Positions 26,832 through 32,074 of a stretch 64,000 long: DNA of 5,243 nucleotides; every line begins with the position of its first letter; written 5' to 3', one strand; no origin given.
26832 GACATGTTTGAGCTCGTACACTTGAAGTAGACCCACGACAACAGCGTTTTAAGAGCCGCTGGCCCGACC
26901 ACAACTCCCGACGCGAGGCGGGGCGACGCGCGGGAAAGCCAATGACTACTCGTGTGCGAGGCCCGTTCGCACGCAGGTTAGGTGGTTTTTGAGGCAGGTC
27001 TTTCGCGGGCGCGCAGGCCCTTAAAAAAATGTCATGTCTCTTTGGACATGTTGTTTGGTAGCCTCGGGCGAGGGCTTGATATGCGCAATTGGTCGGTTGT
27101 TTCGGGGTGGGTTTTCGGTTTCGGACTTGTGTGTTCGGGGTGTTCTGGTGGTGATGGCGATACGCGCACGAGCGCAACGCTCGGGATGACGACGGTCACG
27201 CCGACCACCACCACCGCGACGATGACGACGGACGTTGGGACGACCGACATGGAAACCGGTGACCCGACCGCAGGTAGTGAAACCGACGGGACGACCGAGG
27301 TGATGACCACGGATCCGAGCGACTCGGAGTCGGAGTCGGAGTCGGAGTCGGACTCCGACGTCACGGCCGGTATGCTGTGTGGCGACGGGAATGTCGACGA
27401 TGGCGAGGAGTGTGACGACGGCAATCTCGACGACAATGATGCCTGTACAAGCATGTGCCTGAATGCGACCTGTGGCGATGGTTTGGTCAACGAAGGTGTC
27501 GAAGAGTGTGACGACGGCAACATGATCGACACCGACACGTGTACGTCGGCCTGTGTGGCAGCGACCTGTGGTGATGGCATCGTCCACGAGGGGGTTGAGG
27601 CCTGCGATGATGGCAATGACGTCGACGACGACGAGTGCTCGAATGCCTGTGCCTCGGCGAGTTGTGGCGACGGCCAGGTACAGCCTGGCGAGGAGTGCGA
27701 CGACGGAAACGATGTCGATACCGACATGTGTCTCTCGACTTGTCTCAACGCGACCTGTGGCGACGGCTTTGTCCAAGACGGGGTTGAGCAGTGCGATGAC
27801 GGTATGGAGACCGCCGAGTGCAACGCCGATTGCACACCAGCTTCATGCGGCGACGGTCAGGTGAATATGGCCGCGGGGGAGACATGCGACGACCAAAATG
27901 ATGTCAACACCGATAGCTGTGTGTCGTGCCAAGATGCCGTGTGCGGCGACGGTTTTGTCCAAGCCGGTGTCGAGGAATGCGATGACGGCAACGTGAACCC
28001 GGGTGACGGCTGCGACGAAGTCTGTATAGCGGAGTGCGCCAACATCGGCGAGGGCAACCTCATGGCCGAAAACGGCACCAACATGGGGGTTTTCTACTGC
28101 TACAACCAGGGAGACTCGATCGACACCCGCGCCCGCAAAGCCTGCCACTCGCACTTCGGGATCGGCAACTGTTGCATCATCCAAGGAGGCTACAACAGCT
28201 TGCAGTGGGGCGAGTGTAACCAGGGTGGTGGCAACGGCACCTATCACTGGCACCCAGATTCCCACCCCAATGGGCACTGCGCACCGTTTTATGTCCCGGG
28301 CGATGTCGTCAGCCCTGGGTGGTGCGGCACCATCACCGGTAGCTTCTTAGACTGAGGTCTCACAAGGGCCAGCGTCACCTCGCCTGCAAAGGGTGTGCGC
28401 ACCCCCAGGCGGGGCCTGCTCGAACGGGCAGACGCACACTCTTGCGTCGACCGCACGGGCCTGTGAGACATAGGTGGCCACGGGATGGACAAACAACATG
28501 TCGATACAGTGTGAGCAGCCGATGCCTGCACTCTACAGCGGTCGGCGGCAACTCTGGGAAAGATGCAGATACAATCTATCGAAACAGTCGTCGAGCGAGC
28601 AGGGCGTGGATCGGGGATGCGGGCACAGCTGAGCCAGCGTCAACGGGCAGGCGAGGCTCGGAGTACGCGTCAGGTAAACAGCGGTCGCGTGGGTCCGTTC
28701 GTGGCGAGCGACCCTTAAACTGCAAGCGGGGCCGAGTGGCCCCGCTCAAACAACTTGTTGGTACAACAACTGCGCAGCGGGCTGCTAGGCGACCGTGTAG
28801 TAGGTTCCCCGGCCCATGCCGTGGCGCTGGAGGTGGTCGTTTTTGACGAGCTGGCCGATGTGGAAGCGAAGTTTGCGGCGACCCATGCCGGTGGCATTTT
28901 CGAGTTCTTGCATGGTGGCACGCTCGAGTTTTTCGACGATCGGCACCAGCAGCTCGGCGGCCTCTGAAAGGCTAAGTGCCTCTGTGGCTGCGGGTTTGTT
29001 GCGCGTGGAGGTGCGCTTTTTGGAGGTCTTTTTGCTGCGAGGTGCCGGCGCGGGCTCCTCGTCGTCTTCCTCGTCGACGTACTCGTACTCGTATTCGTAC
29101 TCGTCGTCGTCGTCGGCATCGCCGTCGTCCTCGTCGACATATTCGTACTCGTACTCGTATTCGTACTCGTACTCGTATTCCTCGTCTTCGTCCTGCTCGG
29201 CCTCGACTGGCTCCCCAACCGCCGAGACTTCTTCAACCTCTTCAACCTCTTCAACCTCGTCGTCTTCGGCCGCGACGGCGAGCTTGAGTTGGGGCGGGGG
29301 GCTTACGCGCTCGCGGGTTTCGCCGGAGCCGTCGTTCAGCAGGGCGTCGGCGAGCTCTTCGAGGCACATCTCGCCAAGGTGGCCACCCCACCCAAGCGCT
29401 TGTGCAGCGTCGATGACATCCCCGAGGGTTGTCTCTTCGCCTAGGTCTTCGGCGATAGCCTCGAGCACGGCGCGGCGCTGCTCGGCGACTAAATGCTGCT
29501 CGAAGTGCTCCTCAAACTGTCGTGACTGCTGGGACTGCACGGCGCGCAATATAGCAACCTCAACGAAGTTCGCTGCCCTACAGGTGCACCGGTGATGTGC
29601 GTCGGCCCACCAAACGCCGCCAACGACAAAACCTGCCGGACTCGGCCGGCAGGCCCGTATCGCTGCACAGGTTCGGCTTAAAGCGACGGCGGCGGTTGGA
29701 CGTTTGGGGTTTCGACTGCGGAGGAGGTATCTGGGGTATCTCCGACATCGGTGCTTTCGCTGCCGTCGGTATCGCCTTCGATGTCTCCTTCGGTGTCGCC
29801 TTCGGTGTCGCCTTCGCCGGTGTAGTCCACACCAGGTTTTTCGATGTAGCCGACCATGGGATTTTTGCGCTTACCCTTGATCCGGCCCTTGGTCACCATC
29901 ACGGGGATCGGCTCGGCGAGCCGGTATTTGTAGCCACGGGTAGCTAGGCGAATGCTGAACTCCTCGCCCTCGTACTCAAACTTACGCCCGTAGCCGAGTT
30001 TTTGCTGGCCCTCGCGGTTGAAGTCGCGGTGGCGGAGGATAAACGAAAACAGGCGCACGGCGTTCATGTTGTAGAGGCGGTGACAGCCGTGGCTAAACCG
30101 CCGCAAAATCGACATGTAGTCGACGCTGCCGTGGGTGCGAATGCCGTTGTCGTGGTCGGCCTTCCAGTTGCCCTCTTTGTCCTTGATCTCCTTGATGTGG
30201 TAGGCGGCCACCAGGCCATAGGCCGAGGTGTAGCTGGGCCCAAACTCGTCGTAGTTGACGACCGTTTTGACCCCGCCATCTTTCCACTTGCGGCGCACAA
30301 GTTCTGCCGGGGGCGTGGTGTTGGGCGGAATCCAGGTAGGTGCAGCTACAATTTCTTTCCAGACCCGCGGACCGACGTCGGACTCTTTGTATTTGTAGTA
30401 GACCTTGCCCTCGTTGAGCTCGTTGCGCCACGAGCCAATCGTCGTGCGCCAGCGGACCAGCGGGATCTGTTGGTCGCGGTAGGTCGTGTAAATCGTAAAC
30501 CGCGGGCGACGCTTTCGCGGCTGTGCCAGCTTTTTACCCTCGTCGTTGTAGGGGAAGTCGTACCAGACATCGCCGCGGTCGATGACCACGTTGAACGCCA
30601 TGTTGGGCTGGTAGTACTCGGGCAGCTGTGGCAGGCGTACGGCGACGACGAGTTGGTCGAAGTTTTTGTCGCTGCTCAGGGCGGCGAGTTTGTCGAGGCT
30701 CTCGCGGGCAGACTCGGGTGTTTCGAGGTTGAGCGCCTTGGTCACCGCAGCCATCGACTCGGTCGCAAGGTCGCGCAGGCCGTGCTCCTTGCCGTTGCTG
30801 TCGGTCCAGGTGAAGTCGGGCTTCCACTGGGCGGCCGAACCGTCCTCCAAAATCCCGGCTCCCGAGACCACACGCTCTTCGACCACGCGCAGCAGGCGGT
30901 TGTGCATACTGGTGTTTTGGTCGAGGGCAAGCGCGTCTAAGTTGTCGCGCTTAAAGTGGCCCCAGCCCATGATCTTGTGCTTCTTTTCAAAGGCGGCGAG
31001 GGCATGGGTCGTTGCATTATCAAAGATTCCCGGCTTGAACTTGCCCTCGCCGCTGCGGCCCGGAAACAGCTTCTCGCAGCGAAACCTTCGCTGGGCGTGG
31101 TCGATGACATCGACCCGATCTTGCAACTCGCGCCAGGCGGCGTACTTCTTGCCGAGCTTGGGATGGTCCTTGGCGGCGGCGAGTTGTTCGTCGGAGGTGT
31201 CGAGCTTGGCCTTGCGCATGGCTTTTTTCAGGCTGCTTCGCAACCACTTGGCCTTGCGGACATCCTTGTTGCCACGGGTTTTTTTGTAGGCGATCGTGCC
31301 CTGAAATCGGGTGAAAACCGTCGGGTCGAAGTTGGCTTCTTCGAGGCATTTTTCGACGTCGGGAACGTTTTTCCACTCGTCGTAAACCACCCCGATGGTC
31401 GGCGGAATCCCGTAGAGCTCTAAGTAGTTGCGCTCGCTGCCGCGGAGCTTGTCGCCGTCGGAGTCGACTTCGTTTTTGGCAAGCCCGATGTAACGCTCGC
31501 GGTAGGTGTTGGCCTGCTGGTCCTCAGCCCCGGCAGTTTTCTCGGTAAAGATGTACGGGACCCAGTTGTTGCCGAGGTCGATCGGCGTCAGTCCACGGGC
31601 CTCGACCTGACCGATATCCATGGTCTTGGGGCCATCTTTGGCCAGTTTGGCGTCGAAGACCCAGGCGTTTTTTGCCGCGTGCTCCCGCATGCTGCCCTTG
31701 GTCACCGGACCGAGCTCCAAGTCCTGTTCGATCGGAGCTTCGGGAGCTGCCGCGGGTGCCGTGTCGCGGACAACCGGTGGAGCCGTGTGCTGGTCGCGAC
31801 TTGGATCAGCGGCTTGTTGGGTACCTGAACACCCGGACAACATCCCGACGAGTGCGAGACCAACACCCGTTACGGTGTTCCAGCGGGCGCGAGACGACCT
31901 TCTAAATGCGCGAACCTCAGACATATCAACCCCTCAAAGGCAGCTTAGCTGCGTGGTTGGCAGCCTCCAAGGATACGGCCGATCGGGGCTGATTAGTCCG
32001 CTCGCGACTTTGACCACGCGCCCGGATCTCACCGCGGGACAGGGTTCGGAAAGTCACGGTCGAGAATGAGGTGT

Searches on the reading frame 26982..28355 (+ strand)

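Call 101: search_protein_families(library=pfam, proteins=[window:26982-28355:+], max_evalue=0.00001)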
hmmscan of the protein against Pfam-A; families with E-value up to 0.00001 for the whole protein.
window:26982-28355:+ (457 aa): 1 family
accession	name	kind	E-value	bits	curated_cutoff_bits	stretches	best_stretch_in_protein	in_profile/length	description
PF13948.11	DUF4215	-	6.8e-33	113.2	27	1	320-348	20-46/47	Domain of unknown function (DUF4215)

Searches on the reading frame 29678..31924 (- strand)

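Call 33: search_protein_families(library=pfam, proteins=[window:29678-31924:-], max_evalue=0.001)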
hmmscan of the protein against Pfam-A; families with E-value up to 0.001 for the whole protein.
window:29678-31924:- (748 aa): 1 family
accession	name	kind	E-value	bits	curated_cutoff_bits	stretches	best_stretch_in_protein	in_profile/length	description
PF03734.19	YkuD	-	4.2e-05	24.6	23.4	1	477-630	12-139/146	L,D-transpeptidase catalytic domain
